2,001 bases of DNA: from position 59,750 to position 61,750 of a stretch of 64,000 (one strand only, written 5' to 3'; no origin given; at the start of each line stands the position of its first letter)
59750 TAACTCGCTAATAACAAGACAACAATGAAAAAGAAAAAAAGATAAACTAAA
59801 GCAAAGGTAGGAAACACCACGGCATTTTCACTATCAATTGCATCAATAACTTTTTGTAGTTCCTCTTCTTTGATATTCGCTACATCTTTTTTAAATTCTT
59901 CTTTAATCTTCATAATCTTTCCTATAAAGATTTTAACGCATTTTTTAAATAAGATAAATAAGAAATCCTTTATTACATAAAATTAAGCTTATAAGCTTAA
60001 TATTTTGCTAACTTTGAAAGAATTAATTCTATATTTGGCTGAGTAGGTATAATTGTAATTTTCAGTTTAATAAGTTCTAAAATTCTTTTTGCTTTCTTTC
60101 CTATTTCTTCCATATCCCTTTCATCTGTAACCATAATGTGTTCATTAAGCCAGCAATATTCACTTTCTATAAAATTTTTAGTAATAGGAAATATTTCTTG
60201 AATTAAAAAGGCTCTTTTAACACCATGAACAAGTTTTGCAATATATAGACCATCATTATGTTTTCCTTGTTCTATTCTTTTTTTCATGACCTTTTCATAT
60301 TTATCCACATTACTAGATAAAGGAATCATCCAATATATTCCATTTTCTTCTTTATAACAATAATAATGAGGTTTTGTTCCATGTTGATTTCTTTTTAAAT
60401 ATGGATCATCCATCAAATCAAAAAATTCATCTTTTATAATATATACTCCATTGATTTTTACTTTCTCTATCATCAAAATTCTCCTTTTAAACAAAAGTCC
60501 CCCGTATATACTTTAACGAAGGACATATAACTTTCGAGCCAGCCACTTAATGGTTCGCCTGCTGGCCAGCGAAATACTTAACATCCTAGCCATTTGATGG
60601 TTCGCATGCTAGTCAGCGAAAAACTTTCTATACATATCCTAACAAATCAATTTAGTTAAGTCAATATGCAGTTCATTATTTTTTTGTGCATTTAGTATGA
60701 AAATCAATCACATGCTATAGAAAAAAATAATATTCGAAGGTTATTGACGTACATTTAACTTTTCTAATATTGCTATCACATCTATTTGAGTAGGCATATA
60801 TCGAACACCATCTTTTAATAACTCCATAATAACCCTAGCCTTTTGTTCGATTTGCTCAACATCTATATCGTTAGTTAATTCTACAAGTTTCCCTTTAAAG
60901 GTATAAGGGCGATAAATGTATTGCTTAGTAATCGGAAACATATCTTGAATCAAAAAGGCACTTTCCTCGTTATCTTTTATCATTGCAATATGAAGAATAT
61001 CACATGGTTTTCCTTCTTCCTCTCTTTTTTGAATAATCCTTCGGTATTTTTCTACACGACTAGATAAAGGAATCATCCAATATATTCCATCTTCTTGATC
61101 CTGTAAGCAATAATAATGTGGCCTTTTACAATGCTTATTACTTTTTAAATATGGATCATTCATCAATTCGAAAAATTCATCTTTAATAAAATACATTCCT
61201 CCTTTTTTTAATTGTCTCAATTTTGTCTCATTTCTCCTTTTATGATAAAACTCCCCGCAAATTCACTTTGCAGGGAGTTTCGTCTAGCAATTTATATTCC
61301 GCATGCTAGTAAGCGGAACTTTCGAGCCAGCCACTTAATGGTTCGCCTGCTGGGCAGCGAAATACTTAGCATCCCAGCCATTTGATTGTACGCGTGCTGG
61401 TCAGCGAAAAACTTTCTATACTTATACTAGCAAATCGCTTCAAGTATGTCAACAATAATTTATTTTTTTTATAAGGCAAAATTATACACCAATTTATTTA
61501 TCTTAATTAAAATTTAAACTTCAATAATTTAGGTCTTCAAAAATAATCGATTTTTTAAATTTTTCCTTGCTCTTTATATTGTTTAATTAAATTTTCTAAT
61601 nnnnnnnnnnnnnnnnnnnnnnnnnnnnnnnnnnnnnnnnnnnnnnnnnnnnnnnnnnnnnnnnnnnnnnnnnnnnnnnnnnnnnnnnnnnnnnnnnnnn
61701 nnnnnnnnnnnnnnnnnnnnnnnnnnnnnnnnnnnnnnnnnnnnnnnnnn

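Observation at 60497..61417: Near-identical antitoxin repeats but diverged toxins in the two adjacent type III loci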

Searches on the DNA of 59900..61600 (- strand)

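Call 6: search_rna_families(source=window, start=59900, end=61600, threshold=evalue, max_evalue=10, show_alignments=4)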
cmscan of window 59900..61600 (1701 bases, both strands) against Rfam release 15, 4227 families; matches with E-value up to 10: 13.
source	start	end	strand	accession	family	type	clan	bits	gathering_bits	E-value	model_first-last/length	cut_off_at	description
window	61242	61286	-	RF03996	mir-3012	Gene; miRNA;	-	28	90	0.012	1-68/68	no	mir-3012 microRNA precursor family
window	60921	60988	-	RF01428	snoR128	Gene; snRNA; snoRNA; CD-box;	-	22.4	40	3.1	1-91/91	no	small nucleolar RNA snoR128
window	61236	61318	-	RF00403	SNORA41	Gene; snRNA; snoRNA; HACA-box;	-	22.3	80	0.85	1-133/133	no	Small nucleolar RNA SNORA41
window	60341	60428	-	RF00225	IRES_Tobamo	Cis-reg; IRES;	-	21.2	50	2.4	1-151/151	no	Tobamovirus internal ribosome entry site (IRES)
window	61242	61286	+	RF03996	mir-3012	Gene; miRNA;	-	18.7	90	3.7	1-68/68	no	mir-3012 microRNA precursor family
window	61170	61280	+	RF01820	RsaE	Gene; sRNA;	-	18.6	79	4.1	1-112/112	no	RNA Staph. aureus E (RoxS)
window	61240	61339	-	RF03155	TD-1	Cis-reg;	CL00124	18.5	64.5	4.7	1-120/120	no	TD-1 RNA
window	60579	60644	+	RF02281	TtnuCD4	Gene; snRNA; snoRNA; CD-box;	-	18.3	60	2.6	1-60/60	no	Tetrahymena snoRNA TtnuCD4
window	61467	61495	-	RF02519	ToxI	Gene; antitoxin;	-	18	50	4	1-34/34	no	ToxI antitoxin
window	61288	61317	-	RF01107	SBRMV1_UPD-PKf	Cis-reg;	-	17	39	6.1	1-27/27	no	Pseudoknot of upstream pseudoknot domain (UPD) of the 3'UTR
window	60279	60327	-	RF01370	CRISPR-DR57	Gene; CRISPR;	-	15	39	8.2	1-37/37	no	CRISPR RNA direct repeat element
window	60948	61025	-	RF01144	sR17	Gene; snRNA; snoRNA; CD-box;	-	12.3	36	9.3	1-55/55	no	Small nucleolar RNA sR17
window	61078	61131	-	RF00372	sroH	Gene; sRNA;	-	11.8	80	5.8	1-161/161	no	sroH RNA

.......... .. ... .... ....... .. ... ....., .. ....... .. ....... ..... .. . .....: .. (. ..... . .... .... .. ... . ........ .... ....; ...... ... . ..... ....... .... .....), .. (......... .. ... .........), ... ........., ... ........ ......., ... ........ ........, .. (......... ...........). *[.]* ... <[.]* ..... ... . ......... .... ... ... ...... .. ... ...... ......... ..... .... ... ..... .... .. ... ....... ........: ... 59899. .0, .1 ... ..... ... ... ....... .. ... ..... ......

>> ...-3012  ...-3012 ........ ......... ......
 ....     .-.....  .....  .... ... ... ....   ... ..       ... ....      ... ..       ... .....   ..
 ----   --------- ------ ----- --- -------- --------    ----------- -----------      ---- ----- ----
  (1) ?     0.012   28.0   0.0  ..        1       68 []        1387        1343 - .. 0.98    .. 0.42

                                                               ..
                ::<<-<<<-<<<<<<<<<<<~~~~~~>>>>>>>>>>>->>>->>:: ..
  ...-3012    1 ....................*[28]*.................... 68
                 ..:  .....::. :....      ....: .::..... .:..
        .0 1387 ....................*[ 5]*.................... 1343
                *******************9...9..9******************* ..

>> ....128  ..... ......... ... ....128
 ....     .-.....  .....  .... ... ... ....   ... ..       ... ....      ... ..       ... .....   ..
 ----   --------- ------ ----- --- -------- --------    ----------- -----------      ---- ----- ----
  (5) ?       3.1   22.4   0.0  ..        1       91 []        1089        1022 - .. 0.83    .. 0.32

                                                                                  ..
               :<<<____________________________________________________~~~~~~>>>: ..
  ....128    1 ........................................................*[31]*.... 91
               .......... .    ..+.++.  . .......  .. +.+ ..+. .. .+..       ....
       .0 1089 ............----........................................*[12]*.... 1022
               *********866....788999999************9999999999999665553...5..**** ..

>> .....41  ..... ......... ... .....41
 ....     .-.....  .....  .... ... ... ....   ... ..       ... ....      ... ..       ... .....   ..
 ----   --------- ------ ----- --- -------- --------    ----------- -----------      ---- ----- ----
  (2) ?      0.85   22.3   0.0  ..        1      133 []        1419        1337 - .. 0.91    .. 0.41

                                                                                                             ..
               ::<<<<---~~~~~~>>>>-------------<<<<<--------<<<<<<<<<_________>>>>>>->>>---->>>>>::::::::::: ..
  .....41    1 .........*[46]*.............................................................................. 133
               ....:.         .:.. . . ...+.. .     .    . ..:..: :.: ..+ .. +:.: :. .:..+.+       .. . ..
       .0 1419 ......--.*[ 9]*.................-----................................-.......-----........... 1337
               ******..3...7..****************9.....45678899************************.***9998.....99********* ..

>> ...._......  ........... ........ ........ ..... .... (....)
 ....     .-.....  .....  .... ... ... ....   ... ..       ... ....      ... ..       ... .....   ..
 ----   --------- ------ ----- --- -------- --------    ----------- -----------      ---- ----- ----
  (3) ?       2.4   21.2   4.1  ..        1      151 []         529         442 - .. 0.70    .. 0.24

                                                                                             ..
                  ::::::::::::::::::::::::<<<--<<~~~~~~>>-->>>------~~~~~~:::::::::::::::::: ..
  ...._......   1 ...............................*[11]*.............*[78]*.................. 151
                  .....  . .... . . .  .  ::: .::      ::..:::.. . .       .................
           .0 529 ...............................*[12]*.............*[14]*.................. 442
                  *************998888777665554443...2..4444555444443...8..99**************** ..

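Call 41: search_dna_similar(query=window:59997-61470:-, collection=phages, mode=distant, max_rows=10)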
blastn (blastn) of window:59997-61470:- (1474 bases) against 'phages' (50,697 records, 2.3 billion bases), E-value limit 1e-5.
No match.

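Call 42: search_dna_similar(query=window:59997-61470:-, collection=plasmids, mode=distant, max_rows=10)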
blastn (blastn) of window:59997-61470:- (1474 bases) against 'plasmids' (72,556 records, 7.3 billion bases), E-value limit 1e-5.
No match.
